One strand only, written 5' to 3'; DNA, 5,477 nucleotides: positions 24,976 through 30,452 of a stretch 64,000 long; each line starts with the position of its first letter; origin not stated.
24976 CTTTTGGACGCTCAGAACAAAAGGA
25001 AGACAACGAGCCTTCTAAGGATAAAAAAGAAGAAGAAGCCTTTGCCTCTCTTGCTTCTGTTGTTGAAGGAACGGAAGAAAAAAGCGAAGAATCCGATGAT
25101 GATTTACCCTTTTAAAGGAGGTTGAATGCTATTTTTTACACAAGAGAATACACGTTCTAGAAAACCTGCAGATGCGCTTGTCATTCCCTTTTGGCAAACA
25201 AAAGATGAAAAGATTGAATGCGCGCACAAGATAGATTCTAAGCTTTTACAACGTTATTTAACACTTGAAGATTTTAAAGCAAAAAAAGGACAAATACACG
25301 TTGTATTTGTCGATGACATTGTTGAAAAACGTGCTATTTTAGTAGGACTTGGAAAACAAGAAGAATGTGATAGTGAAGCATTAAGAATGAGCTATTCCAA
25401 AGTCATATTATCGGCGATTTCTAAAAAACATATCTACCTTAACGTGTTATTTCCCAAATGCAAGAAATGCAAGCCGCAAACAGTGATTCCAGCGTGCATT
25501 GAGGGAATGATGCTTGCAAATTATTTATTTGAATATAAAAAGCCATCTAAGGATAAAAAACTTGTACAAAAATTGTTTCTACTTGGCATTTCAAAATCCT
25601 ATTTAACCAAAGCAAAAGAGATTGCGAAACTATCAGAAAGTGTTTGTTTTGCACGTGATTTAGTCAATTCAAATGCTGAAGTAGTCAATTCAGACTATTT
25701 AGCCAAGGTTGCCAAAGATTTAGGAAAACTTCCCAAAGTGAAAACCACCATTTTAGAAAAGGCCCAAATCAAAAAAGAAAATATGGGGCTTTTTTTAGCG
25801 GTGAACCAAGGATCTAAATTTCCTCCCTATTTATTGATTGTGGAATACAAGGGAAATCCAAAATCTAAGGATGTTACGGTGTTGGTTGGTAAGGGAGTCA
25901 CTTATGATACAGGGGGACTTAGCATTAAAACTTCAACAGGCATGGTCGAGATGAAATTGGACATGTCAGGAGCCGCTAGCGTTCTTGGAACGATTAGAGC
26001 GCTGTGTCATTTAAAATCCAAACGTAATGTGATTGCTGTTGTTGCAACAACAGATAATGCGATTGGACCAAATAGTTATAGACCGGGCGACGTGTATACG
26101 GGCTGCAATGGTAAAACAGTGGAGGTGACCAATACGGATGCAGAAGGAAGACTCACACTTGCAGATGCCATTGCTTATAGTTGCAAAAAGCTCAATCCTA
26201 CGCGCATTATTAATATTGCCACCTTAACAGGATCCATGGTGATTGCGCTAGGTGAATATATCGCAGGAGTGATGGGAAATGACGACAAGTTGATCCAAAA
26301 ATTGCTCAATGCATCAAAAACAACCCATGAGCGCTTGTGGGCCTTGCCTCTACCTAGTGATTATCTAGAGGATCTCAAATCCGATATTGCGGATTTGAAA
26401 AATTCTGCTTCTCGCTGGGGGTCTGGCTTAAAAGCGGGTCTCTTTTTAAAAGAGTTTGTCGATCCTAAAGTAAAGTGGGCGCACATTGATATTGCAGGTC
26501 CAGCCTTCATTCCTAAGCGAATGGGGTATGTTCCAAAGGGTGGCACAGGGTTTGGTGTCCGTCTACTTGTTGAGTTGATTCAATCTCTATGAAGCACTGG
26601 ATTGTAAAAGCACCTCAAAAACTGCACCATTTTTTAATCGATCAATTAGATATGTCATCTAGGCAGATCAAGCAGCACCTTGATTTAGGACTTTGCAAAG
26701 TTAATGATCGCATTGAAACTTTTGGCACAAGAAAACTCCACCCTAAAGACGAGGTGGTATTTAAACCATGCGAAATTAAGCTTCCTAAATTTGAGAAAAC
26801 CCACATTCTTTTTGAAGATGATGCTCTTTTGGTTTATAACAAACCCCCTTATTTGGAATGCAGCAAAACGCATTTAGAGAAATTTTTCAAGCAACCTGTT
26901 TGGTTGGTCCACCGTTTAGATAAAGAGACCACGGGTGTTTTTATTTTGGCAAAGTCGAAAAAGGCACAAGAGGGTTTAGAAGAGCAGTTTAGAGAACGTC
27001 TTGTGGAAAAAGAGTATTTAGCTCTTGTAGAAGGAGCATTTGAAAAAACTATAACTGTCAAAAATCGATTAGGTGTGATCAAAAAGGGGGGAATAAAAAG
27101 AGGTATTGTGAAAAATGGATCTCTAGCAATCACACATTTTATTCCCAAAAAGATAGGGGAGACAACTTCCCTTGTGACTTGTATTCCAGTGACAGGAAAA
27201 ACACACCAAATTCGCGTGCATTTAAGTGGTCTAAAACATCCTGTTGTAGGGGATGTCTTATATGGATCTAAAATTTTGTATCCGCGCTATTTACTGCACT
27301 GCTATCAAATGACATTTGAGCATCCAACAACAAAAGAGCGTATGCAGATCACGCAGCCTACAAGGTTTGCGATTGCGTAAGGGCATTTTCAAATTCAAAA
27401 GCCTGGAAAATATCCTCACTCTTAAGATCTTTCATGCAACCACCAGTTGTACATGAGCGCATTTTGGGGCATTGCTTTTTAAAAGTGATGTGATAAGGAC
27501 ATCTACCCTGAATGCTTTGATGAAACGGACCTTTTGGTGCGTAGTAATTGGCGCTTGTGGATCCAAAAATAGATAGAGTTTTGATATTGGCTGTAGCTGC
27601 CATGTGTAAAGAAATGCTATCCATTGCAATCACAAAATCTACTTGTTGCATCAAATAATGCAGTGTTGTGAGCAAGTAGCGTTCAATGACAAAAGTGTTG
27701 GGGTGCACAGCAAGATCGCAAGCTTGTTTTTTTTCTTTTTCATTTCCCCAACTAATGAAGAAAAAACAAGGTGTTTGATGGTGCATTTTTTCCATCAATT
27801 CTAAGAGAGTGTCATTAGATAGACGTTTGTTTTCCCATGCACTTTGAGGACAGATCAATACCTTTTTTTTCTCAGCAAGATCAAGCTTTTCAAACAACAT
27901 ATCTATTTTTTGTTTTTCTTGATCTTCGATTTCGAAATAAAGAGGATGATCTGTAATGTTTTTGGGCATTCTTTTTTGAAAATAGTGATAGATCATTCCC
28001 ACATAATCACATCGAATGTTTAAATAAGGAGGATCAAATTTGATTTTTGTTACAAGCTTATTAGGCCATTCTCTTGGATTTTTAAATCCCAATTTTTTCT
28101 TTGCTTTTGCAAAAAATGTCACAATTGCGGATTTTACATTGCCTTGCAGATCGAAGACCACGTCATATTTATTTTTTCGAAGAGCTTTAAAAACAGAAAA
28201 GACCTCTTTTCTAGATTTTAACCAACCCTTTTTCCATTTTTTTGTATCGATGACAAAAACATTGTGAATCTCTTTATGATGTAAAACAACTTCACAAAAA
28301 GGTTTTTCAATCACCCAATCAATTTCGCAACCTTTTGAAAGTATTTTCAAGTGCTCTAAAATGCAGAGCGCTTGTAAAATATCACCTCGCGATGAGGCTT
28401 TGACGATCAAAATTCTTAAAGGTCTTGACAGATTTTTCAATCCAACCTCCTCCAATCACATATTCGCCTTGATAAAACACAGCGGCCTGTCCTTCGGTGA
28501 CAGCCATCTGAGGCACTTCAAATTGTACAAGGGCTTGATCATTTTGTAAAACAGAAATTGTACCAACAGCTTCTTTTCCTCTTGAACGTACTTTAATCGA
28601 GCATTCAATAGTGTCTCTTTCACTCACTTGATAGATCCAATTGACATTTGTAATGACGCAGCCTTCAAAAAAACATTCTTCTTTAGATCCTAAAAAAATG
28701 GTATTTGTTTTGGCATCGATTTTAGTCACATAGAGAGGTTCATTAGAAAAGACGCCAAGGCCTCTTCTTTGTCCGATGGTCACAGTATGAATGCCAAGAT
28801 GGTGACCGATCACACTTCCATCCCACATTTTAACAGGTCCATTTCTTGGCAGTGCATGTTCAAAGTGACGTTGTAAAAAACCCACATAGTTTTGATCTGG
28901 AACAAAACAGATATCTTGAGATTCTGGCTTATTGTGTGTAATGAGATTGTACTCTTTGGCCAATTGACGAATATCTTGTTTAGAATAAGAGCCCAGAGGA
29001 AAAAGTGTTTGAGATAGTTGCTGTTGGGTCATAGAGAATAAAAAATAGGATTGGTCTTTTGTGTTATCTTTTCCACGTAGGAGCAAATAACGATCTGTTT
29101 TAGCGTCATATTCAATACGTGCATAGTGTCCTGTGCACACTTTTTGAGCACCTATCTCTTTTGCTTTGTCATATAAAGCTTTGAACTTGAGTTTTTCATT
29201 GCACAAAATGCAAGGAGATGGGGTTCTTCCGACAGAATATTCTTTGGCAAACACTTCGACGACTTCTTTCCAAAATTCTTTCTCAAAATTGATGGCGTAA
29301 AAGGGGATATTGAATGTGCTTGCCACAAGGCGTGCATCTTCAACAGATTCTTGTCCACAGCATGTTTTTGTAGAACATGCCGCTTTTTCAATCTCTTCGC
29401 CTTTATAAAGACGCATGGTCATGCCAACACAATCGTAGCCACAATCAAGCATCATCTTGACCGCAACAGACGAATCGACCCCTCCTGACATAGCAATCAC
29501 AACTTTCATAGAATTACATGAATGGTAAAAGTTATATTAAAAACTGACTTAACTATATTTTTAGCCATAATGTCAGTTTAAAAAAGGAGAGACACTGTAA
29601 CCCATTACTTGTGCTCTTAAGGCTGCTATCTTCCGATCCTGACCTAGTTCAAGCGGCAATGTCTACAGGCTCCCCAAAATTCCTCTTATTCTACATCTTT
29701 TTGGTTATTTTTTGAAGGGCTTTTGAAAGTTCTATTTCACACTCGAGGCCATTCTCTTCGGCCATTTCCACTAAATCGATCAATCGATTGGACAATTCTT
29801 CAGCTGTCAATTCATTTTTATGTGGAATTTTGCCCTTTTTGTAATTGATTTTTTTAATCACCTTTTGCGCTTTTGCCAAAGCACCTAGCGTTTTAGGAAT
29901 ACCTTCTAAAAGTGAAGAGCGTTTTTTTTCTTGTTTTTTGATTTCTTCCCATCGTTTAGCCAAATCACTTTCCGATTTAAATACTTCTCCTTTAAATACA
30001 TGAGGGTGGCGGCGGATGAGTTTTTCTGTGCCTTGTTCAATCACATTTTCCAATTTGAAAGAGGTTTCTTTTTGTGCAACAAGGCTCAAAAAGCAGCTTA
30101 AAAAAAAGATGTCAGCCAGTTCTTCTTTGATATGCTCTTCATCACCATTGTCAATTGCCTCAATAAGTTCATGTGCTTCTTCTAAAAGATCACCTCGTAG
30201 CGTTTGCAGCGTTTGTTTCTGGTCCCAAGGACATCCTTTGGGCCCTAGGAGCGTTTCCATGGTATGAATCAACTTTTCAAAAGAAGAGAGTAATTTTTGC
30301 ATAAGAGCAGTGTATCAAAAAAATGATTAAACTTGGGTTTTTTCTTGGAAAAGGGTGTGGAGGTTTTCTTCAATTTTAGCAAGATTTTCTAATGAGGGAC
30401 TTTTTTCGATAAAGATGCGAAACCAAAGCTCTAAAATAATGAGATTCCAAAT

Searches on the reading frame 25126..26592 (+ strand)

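Call 100: search_protein_families(library=pfam, proteins=[window:25126-26592:+], max_evalue=0.00001)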
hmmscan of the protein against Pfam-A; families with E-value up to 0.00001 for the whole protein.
window:25126-26592:+ (488 aa): 2 families
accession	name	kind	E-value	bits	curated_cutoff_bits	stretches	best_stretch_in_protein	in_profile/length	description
PF00883.26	Peptidase_M17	-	4.5e-116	387.9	25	1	175-482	2-310/310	Cytosol aminopeptidase family, catalytic domain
PF02789.23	Peptidase_M17_N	-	2.9e-14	53.5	23.4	1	26-136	7-123/129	Cytosol aminopeptidase family, N-terminal domain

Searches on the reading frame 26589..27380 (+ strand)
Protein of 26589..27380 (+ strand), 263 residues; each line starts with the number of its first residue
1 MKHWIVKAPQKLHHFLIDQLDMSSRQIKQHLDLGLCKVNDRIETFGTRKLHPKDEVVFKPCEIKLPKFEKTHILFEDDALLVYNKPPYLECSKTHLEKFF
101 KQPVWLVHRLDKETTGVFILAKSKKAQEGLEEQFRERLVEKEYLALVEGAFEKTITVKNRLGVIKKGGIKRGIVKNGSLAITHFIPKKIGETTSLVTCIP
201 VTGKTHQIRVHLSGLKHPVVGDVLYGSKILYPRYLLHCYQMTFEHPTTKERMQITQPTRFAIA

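Call 100: search_protein_families(library=pfam, proteins=[window:26589-27380:+], max_evalue=0.00001)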
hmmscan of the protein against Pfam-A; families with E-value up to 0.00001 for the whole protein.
window:26589-27380:+ (263 aa): 1 family
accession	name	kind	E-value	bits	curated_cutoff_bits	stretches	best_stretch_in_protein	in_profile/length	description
PF00849.27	PseudoU_synth_2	-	8.1e-28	98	26.8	1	80-213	2-151/152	RNA pseudouridylate synthase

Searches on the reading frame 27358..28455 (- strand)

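Call 100: search_protein_families(library=pfam, proteins=[window:27358-28455:-], max_evalue=0.00001)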
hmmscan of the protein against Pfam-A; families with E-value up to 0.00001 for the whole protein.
window:27358-28455:- (365 aa): 1 family
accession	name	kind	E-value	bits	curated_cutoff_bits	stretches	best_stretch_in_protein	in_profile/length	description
PF01075.23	Glyco_transf_9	-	6.9e-29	101.3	22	1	86-330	2-242/247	Glycosyltransferase family 9 (heptosyltransferase)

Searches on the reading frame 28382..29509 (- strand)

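Call 100: search_protein_families(library=pfam, proteins=[window:28382-29509:-], max_evalue=0.00001)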
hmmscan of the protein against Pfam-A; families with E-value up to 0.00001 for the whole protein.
window:28382-29509:- (375 aa): 3 families
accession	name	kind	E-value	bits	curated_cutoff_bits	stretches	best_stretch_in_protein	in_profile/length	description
PF03054.22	tRNA_Me_trans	-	4.2e-73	245.8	20.6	1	1-204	1-201/202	tRNA methyl transferase HUP domain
PF20258.4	tRNA_Me_trans_C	-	3.3e-21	75.8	20.6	1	283-357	3-77/77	Aminomethyltransferase beta-barrel domain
PF20259.3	tRNA_Me_trans_M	-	4.7e-17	61.7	27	1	211-274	3-65/66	tRNA methyl transferase PRC-barrel domain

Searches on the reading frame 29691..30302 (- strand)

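Call 100: search_protein_families(library=pfam, proteins=[window:29691-30302:-], max_evalue=0.00001)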
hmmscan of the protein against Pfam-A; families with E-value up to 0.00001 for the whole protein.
window:29691-30302:- (203 aa): 1 family
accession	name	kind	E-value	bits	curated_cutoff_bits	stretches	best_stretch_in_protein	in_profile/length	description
PF03819.22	MazG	-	4.6e-24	84.9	22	1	30-103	1-74/74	MazG nucleotide pyrophosphohydrolase domain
